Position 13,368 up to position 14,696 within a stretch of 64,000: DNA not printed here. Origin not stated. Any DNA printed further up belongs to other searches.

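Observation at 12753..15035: Intein carrying a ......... endonuclease inserted in the active-site region of a phage GDP-mannose 4,6-dehydratase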

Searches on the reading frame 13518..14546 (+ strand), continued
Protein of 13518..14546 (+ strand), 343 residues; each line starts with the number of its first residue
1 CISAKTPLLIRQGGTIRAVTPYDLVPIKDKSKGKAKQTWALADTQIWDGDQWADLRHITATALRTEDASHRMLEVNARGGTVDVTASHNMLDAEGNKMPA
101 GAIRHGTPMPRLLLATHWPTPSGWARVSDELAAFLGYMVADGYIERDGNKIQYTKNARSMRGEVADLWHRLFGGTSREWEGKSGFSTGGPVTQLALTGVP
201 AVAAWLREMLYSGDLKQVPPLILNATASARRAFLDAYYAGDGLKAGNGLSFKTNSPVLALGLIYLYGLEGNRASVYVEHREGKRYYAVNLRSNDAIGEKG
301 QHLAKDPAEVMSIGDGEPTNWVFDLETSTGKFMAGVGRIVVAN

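Call 54: get_annotated_region(hit=H2, flank=1500)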
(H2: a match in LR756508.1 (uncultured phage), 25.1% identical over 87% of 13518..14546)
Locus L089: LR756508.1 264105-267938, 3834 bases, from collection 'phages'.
description: uncultured phage genome assembly, chromosome: 1.
organism: uncultured phage (NCBI taxid 278008)
taxonomy: Viruses; environmental samples
host: -; source: metagenomic; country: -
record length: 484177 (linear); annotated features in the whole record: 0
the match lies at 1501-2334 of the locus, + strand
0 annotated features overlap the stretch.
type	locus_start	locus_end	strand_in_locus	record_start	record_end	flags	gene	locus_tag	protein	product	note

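Call 60: search_solved_structures(query=A1, max_evalue=0.01, show_alignments=2)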
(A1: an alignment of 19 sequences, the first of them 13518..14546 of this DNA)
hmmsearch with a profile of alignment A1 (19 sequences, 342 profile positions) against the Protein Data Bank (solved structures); distinct sequences matched with E-value up to 0.01: 4.
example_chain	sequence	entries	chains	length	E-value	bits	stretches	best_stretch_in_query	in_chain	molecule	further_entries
7qsu_A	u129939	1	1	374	7e-13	51.6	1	54-341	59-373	V-ATPase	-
7qss_A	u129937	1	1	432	7.5e-12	48.2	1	54-297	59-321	V-type ATP synthase alpha chain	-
2cw7_A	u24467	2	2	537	1.1e-05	27.9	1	123-267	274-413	Endonuclease PI-PkoII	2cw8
7qst_A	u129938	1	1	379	0.00025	23.5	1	53-176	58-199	V-type ATP synthase subunit A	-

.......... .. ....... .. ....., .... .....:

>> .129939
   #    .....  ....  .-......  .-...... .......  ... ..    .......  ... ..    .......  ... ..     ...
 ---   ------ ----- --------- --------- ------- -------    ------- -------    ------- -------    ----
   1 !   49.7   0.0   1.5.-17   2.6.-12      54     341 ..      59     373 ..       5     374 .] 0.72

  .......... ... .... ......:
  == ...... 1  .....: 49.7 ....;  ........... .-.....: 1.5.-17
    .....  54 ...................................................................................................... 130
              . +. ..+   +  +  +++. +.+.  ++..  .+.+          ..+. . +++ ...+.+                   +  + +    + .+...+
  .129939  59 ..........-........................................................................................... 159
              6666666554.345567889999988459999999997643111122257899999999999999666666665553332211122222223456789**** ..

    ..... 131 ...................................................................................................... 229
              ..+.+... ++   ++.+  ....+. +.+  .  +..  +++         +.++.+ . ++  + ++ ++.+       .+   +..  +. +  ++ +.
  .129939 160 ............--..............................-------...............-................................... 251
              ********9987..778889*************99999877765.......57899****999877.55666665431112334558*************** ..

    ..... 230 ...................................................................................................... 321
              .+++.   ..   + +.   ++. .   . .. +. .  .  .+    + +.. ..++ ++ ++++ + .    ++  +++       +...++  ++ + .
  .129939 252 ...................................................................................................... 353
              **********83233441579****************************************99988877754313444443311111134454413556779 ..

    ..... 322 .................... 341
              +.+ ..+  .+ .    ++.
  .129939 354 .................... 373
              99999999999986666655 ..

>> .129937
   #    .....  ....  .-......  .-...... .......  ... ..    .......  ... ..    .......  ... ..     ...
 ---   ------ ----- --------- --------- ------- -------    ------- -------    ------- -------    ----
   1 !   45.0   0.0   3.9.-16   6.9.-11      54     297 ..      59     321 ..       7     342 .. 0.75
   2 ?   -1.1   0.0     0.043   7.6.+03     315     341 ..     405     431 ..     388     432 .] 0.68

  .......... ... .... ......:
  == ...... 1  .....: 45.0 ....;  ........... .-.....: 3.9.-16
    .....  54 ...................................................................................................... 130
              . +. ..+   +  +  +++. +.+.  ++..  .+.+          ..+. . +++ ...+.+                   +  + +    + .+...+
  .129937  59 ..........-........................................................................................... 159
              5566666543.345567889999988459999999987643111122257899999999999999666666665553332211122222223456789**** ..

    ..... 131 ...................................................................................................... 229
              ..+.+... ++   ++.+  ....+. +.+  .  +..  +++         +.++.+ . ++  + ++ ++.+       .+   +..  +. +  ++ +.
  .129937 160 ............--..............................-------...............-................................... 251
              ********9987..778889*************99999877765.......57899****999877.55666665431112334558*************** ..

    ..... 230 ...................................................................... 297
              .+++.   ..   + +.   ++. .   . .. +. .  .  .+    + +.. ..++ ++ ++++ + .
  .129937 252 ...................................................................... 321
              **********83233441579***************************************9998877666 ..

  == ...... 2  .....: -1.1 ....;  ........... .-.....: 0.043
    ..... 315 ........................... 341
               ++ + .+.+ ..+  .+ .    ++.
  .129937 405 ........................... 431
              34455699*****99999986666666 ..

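Call 67: search_protein_families(library=pfam, alignment_id=A1, max_evalue=10)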
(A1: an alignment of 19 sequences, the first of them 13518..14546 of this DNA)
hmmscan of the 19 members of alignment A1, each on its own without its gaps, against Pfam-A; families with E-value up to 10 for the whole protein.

A. member 1, window:13518-14546:+ (343 aa): 1 family
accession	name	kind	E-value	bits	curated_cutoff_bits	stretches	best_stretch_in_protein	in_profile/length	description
PF14528.11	LAGLIDADG_3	-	5.9e-10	39.7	22.5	2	131-189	4-63/82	LAGLIDADG-like domain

B. families by the number of members that match (of 19 scanned): 7 families
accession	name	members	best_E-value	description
PF14528.11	LAGLIDADG_3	19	2.4e-12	LAGLIDADG-like domain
PF14890.11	Intein_splicing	6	0.0027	Intein splicing domain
PF05204.19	Hom_end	5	0.0032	Homing endonuclease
PF01244.27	Peptidase_M19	3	0.019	Membrane dipeptidase (Peptidase family M19)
PF19565.4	DUF6087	3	0.068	Family of unknown function (DUF6087)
PF02826.25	2-Hacid_dh_C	1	0.17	D-isomer specific 2-hydroxyacid dehydrogenase, NAD binding domain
PF10708.14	DUF2510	1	0.26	Protein of unknown function (DUF2510)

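Call 78: search_protein_representatives(alignment_id=A1)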
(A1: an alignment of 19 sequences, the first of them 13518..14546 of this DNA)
Query: 19 sequences, 342 profile positions. Proteins with E-value up to 0.001 (for the whole library): 3461; up to 1e-10: 1065; up to 1e-30: 137. The best 150 are listed.
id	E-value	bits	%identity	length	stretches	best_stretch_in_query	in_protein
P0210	4.3e-144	496.2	-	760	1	1-342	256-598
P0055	4.1e-118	410.8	-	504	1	71-342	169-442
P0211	1.4e-117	409.1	-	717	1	1-342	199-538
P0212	1.9e-114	398.8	-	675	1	1-342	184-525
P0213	1.1e-104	366.6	-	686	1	1-342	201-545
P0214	2.6e-89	316.1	-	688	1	1-342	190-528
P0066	8.1e-87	307.9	-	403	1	161-342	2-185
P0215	1.4e-85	303.8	-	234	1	110-338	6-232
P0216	3.3e-82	292.7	-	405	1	71-342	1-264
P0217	3.2e-78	279.6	-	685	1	1-342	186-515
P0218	6.2e-78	278.7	-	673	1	1-342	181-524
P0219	3.1e-77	276.4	-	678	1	1-342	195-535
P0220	1.5e-73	264.2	-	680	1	1-342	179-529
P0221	1.8e-73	264.0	-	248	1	145-342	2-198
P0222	2.6e-71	256.9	-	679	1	1-342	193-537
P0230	9.0e-65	235.4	-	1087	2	1-342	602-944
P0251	3.4e-52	194.0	-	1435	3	2-342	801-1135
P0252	7.7e-52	192.9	-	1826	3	2-342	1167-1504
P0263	1.9e-48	181.7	-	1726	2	43-342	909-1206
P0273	7.0e-46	173.3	-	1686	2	2-342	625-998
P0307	2.1e-36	142.1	-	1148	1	2-342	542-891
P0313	7.2e-35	137.1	-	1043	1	1-342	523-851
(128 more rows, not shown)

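Call 79: search_protein_families(library=pfam, proteins=[P0230, P0251, P0252, P0263, P0273, P0307, P0313], max_evalue=0.00001)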
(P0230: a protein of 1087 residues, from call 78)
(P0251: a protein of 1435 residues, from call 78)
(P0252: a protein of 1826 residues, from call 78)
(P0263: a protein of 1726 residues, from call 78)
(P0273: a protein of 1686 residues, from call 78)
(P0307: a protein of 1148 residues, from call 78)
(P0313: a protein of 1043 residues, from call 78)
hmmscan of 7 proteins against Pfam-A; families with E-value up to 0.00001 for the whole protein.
P0230 (1087 aa): 5 families
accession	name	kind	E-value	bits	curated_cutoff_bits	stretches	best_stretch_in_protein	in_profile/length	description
PF16363.11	GDP_Man_Dehyd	-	1.7e-95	320.8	27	3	927-1073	167-330/332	GDP-mannose 4,6 dehydratase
PF01370.27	Epimerase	-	4e-46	157.8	20.9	3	4-125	1-115/240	NAD dependent epimerase/dehydratase family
PF14890.11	Intein_splicing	-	6.3e-12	46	35.8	1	155-395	21-96/155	Intein splicing domain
PF14528.11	LAGLIDADG_3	-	1.9e-07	31.7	22.5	0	722-780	3-61/82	LAGLIDADG-like domain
PF02719.21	Polysacc_synt_2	-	2e-06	27.6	20.2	1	5-114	2-118/293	Polysaccharide biosynthesis protein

P0251 (1435 aa): 4 families
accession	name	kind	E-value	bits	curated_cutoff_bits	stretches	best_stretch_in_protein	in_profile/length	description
PF00136.26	DNA_pol_B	-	1e-37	130.5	23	3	1135-1259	228-368/453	DNA polymerase family B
PF14890.11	Intein_splicing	-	3.4e-21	76.1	35.8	1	272-750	3-155/155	Intein splicing domain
PF14528.11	LAGLIDADG_3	-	4.1e-07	30.6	22.5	0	526-575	3-55/82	LAGLIDADG-like domain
PF05204.19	Hom_end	-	1e-06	29.3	21.1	0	1018-1084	2-70/110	Homing endonuclease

P0252 (1826 aa): 5 families
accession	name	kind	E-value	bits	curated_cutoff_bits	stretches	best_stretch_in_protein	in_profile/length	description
PF00136.26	DNA_pol_B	-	3.8e-63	214.3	23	3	455-651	2-168/453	DNA polymerase family B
PF03104.25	DNA_pol_B_exo1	-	2.5e-42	145.4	23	1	139-377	2-242/242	DNA polymerase family B, exonuclease domain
PF14890.11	Intein_splicing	-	4.3e-14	53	35.8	1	696-1116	37-155/155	Intein splicing domain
PF05204.19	Hom_end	-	9.4e-08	32.6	21.1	0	1384-1453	1-72/110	Homing endonuclease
PF14528.11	LAGLIDADG_3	-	1.4e-07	32.1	22.5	0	1297-1372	6-80/82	LAGLIDADG-like domain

P0263 (1726 aa): 2 families
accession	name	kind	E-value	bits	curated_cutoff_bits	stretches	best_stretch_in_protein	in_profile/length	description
PF14528.11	LAGLIDADG_3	-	7.3e-18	65.1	22.5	0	1328-1399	3-77/82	LAGLIDADG-like domain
PF14890.11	Intein_splicing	-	8e-12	45.7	35.8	0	920-1206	38-155/155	Intein splicing domain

P0273 (1686 aa): 4 families
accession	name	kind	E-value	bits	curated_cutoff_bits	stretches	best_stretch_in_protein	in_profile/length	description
PF00136.26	DNA_pol_B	-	2.6e-66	224.7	23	2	446-627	1-166/453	DNA polymerase family B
PF03104.25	DNA_pol_B_exo1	-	4.6e-38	131.4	23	1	132-360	3-242/242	DNA polymerase family B, exonuclease domain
PF14890.11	Intein_splicing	-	8.3e-11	42.4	35.8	0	643-998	11-155/155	Intein splicing domain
PF14528.11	LAGLIDADG_3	-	3.6e-06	27.6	22.5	0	1290-1334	3-49/82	LAGLIDADG-like domain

P0307 (1148 aa): 4 families
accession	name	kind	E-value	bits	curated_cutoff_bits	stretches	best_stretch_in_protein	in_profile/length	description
PF00136.26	DNA_pol_B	-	9.5e-19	67.9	23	1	926-1078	251-411/453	DNA polymerase family B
PF14528.11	LAGLIDADG_3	-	2e-14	54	22.5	1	665-731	3-68/82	LAGLIDADG-like domain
PF14890.11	Intein_splicing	-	8.1e-09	35.9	35.8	1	559-891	10-155/155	Intein splicing domain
PF03104.25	DNA_pol_B_exo1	-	2.3e-07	30.9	23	1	124-309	63-242/242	DNA polymerase family B, exonuclease domain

P0313 (1043 aa): 3 families
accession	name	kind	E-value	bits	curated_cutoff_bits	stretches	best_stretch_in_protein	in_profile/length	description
PF16363.11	GDP_Man_Dehyd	-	6.5e-91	305.7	27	4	17-137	1-128/332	GDP-mannose 4,6 dehydratase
PF01370.27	Epimerase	-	2.6e-43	148.6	20.9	3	16-140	1-117/240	NAD dependent epimerase/dehydratase family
PF14890.11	Intein_splicing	-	1.1e-11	45.2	35.8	1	156-456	14-149/155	Intein splicing domain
